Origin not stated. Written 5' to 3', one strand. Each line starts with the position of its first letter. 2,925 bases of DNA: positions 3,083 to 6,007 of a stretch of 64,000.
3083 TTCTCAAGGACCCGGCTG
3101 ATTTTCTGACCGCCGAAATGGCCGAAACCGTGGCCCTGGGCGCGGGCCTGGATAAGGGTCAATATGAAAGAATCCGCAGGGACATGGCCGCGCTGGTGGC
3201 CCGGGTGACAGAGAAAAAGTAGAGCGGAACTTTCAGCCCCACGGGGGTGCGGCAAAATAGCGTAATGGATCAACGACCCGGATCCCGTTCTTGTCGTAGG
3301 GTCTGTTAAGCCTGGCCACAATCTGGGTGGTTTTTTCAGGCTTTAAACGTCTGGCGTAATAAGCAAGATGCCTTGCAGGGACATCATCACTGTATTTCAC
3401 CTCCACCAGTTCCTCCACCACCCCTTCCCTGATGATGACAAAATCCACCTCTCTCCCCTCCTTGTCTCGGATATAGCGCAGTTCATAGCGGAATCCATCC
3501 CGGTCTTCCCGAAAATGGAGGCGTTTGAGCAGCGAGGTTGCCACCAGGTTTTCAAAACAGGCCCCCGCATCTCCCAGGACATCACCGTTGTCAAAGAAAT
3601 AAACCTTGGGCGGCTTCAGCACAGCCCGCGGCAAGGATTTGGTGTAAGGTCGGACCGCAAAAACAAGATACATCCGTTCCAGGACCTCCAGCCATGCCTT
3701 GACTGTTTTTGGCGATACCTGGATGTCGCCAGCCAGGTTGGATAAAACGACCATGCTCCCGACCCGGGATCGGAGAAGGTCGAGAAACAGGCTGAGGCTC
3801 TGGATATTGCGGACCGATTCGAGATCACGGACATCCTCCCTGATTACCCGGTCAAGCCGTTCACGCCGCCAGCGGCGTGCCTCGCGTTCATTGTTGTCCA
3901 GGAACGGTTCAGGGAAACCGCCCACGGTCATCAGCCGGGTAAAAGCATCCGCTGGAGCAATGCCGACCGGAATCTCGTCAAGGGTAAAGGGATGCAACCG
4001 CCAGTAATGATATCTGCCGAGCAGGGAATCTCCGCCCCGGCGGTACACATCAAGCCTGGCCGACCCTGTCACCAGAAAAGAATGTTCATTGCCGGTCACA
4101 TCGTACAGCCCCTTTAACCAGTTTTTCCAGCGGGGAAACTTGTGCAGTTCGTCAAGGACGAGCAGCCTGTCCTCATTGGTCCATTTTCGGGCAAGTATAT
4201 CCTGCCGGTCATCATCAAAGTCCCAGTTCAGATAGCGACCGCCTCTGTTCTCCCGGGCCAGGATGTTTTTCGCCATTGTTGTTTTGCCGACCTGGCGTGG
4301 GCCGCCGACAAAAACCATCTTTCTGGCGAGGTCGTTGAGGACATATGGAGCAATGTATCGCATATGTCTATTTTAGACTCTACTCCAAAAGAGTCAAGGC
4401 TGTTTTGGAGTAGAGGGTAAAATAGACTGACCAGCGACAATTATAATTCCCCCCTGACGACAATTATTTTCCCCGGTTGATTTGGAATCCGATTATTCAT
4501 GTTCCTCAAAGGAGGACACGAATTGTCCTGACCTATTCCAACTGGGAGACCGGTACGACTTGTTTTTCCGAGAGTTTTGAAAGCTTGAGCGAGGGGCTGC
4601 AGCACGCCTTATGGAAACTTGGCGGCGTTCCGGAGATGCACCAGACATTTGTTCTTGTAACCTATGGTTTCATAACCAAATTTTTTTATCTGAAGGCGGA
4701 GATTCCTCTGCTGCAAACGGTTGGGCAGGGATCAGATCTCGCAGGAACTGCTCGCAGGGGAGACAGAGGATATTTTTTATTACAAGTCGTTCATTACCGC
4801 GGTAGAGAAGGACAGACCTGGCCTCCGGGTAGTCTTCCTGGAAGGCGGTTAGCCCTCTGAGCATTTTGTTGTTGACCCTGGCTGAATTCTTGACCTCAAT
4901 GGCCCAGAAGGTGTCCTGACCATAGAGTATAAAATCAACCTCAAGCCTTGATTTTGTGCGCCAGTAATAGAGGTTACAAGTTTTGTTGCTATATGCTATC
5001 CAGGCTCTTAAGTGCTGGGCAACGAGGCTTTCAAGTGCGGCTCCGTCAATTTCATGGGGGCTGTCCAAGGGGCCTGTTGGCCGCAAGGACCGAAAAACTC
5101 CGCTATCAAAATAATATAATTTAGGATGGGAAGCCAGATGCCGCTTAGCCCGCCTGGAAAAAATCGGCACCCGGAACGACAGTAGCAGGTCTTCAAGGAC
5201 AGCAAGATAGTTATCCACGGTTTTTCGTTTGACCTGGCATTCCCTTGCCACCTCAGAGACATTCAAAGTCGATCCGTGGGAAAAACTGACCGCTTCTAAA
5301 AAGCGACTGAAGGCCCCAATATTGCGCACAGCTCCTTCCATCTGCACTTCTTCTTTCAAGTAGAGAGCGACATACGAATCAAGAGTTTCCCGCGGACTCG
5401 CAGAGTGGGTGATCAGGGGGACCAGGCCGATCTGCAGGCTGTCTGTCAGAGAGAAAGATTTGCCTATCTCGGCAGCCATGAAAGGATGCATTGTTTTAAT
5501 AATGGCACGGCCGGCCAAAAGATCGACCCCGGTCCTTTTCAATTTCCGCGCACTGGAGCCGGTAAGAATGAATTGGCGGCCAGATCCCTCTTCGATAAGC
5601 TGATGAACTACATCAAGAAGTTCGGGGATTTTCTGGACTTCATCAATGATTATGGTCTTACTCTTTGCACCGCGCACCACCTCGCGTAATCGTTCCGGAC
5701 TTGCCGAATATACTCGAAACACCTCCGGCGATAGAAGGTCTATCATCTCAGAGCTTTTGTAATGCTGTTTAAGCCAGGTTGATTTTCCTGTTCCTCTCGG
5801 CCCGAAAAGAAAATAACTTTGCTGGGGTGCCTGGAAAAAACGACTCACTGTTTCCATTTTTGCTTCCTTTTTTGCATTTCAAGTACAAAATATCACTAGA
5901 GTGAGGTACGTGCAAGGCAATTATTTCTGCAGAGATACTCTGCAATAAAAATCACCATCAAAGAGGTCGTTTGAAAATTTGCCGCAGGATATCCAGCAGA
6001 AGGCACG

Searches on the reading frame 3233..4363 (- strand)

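Call 39: search_protein_families(library=pfam, proteins=[window:3233-4363:-], max_evalue=0.00001)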
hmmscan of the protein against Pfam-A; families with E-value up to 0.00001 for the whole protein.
window:3233-4363:- (376 aa): 2 families
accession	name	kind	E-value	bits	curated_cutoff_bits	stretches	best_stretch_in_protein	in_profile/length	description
PF13635.12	DUF4143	-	3.5e-27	95.5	28.1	1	176-325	2-160/160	Domain of unknown function (DUF4143)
PF13173.12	AAA_14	-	1.7e-23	83.5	27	1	14-131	2-128/129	AAA domain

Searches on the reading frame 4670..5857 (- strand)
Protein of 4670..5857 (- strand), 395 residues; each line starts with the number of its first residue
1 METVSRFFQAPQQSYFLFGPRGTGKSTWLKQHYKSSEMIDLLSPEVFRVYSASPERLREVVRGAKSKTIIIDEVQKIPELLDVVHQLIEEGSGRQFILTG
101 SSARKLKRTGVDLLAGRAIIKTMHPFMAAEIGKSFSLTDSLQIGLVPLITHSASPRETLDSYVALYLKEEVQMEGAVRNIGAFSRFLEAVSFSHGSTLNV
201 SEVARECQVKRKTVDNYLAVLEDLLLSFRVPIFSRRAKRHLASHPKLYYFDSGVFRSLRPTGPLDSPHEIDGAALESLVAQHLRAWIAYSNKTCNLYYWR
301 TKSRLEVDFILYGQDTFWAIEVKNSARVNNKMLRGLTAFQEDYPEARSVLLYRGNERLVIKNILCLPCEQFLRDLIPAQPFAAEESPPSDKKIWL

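Call 39: search_protein_families(library=pfam, proteins=[window:4670-5857:-], max_evalue=0.00001)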
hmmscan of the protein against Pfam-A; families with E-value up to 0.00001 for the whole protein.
window:4670-5857:- (395 aa): 3 families
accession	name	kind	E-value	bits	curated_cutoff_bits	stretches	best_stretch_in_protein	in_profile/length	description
PF13635.12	DUF4143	-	2.3e-36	125.4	28.1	1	170-324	3-159/160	Domain of unknown function (DUF4143)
PF13173.12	AAA_14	-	6.4e-22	78.4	27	1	13-131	3-128/129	AAA domain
PF00004.35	AAA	-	5.7e-06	27.2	21.2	0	16-78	2-70/131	ATPase family associated with various cellular activities (AAA)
